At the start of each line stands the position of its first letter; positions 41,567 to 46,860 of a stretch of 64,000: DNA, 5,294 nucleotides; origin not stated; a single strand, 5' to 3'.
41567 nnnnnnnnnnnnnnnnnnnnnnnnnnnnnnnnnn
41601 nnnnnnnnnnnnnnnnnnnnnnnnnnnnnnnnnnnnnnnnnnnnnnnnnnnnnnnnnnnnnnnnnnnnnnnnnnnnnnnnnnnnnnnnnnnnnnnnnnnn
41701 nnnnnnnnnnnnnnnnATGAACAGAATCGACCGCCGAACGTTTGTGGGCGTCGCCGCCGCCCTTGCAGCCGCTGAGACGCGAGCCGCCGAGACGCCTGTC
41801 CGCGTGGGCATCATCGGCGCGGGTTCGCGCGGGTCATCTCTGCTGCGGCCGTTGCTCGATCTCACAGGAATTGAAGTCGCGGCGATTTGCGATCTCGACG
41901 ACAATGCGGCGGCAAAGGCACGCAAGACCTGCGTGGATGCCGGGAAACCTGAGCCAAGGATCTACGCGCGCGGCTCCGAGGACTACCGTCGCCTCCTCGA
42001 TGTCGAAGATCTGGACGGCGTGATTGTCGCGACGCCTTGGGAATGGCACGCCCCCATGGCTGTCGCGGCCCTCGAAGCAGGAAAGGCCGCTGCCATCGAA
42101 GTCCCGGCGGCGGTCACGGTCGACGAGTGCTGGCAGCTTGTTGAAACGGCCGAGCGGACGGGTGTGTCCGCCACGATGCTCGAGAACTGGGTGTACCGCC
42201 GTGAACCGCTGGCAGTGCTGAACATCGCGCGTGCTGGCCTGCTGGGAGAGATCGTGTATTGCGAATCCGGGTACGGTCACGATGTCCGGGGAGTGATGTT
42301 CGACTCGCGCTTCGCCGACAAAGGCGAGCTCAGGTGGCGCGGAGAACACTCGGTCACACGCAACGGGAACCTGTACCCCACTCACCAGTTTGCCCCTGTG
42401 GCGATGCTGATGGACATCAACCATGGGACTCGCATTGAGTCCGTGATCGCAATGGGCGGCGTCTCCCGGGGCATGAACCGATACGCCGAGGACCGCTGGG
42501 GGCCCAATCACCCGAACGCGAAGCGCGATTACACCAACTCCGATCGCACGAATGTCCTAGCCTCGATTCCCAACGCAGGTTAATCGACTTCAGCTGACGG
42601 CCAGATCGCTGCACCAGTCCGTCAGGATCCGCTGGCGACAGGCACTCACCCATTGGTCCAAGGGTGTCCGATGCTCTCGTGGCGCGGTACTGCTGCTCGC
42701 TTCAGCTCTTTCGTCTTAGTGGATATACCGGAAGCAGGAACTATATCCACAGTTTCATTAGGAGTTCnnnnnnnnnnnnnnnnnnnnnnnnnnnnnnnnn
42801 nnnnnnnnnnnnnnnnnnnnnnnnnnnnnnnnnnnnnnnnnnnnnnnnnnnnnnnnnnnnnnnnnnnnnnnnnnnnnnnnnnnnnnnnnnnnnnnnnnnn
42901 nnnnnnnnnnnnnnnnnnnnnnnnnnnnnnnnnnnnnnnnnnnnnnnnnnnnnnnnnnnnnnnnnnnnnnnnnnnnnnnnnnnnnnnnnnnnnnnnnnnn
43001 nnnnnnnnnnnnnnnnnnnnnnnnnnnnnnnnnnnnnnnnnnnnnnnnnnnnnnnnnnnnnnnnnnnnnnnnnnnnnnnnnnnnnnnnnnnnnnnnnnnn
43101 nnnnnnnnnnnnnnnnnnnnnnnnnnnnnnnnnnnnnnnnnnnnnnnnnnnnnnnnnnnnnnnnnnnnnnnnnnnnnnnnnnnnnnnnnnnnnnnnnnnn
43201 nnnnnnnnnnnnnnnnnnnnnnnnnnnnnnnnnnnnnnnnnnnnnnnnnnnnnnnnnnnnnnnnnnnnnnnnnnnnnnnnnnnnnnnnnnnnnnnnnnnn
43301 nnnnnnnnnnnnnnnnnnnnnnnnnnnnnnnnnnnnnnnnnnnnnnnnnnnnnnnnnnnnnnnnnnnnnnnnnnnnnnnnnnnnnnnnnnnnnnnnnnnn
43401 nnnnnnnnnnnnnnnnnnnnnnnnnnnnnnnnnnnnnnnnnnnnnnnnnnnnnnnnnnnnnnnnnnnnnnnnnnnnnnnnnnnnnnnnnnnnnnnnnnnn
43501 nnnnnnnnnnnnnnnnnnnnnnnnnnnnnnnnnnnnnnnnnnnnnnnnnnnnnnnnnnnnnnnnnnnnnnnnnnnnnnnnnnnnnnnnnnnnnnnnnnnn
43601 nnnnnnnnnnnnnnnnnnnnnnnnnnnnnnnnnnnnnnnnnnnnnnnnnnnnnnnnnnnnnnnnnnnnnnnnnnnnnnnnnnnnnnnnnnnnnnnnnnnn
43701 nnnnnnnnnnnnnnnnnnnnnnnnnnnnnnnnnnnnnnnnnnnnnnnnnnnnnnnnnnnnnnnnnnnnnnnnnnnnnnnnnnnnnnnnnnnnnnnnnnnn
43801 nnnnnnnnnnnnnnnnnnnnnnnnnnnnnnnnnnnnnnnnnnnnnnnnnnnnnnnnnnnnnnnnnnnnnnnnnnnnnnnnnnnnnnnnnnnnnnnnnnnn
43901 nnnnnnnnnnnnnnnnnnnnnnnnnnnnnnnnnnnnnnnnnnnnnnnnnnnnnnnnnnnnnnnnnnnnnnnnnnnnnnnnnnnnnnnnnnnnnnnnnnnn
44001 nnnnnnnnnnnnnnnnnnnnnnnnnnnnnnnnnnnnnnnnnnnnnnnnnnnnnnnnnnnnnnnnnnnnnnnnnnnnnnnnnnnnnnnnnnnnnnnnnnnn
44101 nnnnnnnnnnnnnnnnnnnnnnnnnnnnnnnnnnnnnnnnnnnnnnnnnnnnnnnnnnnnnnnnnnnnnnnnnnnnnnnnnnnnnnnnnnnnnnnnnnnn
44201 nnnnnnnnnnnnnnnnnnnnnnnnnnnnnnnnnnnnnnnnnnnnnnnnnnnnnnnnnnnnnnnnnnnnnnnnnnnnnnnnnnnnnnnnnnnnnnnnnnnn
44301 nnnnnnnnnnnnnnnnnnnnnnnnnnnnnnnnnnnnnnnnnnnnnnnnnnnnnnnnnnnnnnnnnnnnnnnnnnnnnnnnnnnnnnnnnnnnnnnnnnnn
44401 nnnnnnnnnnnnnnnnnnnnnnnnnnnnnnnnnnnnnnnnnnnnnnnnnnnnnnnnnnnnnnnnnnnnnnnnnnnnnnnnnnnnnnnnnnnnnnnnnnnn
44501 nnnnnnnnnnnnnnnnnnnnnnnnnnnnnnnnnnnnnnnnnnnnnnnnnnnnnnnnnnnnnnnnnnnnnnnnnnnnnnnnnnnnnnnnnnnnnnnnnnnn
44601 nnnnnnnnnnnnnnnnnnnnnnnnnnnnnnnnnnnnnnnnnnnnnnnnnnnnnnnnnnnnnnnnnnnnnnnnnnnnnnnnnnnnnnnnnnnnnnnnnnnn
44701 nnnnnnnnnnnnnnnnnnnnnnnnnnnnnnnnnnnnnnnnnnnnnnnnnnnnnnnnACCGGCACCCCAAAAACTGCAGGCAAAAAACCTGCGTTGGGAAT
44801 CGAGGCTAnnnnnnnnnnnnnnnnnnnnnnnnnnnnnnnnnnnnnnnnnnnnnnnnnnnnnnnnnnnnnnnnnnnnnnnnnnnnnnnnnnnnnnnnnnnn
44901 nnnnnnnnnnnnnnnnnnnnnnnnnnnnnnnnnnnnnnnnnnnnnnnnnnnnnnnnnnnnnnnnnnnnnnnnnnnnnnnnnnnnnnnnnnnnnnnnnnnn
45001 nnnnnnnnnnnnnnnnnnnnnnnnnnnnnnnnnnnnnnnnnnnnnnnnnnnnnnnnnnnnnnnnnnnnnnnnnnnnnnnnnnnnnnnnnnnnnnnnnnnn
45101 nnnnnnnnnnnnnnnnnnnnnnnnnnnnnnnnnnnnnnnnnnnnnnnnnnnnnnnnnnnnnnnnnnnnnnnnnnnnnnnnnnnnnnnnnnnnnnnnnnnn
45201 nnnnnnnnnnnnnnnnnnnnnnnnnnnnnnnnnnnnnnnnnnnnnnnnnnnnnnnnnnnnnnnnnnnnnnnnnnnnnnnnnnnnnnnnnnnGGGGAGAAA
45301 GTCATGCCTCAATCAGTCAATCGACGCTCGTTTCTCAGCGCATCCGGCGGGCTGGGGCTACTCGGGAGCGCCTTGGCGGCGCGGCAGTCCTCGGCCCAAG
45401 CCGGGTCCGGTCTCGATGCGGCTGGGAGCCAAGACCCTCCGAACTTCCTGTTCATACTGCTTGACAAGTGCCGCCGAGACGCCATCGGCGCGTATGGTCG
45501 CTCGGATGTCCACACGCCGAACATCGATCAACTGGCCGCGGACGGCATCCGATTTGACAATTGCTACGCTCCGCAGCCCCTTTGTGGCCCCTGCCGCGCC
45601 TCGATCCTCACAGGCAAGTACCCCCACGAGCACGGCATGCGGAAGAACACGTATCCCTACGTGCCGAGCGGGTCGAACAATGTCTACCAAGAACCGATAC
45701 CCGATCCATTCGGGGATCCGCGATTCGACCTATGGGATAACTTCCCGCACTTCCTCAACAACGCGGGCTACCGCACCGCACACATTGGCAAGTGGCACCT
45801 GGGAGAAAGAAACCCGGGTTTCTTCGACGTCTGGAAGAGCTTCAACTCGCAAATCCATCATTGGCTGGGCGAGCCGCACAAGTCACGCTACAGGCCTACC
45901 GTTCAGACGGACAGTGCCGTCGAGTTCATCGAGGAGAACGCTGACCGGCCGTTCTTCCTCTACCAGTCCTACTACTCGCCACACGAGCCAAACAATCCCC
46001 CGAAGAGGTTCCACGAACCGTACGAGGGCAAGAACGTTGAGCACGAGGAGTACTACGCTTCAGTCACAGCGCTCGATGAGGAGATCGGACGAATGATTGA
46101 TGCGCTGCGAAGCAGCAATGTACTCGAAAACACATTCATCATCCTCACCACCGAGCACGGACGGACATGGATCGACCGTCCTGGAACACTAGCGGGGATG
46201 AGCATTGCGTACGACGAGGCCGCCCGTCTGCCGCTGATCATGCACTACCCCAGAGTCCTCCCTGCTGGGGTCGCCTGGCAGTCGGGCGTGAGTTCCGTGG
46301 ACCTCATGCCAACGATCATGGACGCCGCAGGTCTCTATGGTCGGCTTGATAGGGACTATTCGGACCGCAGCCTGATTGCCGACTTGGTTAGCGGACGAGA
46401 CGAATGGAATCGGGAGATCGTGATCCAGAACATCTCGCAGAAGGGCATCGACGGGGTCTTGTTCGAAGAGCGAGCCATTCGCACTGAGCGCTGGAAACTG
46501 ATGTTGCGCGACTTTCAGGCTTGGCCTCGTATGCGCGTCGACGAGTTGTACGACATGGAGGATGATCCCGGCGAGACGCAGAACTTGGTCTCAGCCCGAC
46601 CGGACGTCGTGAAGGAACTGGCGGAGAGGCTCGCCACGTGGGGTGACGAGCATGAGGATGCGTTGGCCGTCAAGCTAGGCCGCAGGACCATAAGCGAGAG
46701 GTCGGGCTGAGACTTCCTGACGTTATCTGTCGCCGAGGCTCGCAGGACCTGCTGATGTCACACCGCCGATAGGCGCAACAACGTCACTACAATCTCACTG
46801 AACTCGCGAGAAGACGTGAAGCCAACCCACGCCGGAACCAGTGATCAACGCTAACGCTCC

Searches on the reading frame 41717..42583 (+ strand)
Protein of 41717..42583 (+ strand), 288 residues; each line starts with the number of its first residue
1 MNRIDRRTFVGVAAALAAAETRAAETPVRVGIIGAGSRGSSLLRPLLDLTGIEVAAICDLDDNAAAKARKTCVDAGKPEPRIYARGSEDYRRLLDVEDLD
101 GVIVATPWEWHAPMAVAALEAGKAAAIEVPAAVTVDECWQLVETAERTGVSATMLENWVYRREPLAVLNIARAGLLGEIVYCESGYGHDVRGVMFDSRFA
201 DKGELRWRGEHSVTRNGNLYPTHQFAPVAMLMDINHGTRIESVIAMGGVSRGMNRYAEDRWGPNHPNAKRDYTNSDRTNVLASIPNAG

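Call 84: search_protein_families(library=pfam, proteins=[window:41717-42583:+], max_evalue=0.001)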
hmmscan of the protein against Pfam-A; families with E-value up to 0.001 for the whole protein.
window:41717-42583:+ (288 aa): 2 families
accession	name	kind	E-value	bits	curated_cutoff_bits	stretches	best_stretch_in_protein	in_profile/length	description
PF21252.2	Glyco_hydro_109_C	-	1.2e-32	113.2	27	1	165-276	1-122/187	Glycosyl hydrolase 109, C-terminal domain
PF01408.29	GFO_IDH_MocA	-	1.9e-16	61.3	24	1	28-151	1-115/120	Oxidoreductase family, NAD-binding Rossmann fold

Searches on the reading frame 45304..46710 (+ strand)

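Call 84: search_protein_families(library=pfam, proteins=[window:45304-46710:+], max_evalue=0.001)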
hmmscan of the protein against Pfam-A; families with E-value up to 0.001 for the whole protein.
window:45304-46710:+ (468 aa): 3 families
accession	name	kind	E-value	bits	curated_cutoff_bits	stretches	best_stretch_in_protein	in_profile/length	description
PF00884.28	Sulfatase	-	6.6e-50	170.6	25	1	46-343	1-300/301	Sulfatase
PF01663.27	Phosphodiest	-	2.9e-15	57.1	23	1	49-290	2-224/342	Type I phosphodiesterase / nucleotide pyrophosphatase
PF16347.10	SGSH_C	-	6.5e-14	52.8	29.3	1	302-444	11-149/154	N-sulphoglucosamine sulphohydrolase, C-terminal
